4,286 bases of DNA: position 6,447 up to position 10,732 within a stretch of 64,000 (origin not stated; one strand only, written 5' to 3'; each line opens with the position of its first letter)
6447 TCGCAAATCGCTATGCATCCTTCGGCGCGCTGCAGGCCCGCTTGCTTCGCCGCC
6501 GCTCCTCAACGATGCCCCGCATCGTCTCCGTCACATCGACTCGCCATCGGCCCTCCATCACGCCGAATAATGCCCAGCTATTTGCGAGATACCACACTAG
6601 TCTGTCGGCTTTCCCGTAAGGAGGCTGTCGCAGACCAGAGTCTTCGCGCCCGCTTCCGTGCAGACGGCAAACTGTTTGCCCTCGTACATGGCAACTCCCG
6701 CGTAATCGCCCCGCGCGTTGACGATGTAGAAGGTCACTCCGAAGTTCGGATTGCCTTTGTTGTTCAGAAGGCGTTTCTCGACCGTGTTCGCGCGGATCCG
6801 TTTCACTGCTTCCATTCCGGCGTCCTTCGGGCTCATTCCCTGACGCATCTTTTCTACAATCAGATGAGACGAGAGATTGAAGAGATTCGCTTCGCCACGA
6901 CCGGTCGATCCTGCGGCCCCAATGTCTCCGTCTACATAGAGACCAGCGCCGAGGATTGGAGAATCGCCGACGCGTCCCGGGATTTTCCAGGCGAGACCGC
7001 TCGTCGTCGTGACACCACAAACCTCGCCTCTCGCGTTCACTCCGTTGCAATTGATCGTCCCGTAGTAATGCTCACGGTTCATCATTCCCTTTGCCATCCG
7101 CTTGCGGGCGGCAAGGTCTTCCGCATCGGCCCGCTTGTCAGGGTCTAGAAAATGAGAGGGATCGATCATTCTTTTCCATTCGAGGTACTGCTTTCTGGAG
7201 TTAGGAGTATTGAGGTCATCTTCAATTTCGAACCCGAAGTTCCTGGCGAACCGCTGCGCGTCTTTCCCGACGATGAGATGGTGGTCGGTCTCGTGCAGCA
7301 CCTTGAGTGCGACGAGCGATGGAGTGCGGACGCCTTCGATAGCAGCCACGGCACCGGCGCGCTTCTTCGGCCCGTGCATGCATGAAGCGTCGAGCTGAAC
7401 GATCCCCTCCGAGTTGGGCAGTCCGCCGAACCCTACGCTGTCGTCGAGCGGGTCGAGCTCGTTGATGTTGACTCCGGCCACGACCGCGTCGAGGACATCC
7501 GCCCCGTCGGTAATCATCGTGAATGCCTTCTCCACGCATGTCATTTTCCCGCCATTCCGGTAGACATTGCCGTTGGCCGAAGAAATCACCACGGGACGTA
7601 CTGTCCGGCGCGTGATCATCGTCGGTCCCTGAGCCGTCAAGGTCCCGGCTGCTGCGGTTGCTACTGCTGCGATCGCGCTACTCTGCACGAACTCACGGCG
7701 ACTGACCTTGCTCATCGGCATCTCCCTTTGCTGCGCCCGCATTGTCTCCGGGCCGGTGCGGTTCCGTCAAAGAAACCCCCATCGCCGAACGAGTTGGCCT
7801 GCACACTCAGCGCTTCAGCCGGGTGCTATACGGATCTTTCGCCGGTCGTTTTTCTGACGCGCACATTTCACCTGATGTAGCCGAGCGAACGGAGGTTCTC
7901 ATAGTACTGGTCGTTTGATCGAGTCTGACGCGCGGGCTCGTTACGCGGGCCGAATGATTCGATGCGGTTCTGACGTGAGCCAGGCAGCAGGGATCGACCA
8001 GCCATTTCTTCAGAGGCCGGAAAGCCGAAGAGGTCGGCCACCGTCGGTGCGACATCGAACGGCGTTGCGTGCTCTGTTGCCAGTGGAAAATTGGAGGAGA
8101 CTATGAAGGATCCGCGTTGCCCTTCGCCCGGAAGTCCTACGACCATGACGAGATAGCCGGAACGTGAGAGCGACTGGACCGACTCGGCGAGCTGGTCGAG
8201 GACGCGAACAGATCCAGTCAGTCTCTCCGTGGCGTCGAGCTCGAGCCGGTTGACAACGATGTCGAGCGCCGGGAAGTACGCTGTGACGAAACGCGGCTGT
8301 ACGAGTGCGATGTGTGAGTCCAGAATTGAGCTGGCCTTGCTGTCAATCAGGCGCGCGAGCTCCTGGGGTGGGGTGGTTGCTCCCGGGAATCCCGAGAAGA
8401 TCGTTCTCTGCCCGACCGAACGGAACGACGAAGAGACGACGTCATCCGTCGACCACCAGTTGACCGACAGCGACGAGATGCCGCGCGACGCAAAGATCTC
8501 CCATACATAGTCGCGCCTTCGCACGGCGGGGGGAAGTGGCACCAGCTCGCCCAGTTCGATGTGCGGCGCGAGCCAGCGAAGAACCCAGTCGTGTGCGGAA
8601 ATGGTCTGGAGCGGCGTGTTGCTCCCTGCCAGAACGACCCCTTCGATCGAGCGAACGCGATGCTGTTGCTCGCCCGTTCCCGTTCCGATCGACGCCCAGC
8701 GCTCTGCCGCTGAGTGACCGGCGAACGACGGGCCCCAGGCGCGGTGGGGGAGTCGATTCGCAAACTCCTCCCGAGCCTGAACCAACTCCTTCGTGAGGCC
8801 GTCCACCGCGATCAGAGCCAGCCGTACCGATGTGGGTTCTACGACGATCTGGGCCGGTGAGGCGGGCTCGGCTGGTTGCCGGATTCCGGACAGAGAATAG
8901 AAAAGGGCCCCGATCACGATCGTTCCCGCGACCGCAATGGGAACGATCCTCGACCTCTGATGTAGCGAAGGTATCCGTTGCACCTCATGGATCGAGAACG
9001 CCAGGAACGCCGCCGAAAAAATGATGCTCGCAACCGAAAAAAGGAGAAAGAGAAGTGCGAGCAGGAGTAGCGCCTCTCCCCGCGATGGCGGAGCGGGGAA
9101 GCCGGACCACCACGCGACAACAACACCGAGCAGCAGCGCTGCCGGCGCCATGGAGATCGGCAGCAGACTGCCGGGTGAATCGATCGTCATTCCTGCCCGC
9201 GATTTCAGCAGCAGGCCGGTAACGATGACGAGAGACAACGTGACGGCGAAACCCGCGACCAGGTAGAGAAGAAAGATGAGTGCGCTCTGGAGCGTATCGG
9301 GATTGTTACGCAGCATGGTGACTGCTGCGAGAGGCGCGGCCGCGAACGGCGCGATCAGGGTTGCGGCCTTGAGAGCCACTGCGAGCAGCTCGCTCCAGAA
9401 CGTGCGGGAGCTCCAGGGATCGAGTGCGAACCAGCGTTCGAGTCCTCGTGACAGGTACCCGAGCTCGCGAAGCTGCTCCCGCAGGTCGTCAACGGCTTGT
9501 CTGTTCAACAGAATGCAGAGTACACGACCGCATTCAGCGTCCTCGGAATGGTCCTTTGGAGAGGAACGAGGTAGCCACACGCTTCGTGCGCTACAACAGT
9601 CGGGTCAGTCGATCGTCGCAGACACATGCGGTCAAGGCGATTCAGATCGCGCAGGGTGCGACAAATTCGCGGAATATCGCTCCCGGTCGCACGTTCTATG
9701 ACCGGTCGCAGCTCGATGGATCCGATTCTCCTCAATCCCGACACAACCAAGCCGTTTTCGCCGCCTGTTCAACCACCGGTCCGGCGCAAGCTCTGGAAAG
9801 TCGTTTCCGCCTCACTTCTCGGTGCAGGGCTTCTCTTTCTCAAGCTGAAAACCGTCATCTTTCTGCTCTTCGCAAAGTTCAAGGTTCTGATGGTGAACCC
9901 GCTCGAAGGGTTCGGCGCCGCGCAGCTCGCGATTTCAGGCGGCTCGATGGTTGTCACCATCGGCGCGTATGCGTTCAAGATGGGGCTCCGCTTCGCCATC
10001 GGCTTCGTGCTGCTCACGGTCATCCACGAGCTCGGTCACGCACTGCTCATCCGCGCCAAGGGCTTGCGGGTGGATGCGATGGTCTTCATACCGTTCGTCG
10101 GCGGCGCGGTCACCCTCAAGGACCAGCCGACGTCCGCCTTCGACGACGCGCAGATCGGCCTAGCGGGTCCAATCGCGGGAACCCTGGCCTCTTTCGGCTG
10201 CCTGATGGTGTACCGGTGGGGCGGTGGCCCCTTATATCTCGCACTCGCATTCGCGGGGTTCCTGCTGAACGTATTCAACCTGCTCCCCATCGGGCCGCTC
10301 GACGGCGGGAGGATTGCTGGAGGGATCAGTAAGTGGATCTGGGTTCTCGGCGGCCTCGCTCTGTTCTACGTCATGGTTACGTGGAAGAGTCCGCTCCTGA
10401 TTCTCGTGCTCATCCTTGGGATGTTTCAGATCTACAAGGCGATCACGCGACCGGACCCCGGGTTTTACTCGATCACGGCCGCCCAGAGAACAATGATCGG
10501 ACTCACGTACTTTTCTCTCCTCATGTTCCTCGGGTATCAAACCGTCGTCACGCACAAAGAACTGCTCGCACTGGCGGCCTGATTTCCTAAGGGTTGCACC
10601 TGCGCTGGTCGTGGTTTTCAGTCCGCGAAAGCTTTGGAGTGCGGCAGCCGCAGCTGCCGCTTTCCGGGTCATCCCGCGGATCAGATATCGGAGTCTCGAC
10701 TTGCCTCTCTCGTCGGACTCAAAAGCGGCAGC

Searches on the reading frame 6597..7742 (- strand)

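Call 16: search_protein_families(library=pfam, proteins=[window:6597-7742:-])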
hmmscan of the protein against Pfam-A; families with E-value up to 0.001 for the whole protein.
window:6597-7742:- (381 aa): 1 family
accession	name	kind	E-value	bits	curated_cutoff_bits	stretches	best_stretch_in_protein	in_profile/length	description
PF01112.23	Asparaginase_2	-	2.7e-51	175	27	1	67-319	27-268/309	Asparaginase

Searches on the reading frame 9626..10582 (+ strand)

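Call 16: search_protein_families(library=pfam, proteins=[window:9626-10582:+])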
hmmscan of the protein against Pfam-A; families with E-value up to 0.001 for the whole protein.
window:9626-10582:+ (318 aa): 1 family
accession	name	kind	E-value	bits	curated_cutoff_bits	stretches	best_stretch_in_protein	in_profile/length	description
PF02163.28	Peptidase_M50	-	4.3e-16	59.4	27.2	2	123-196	2-100/221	Peptidase family M50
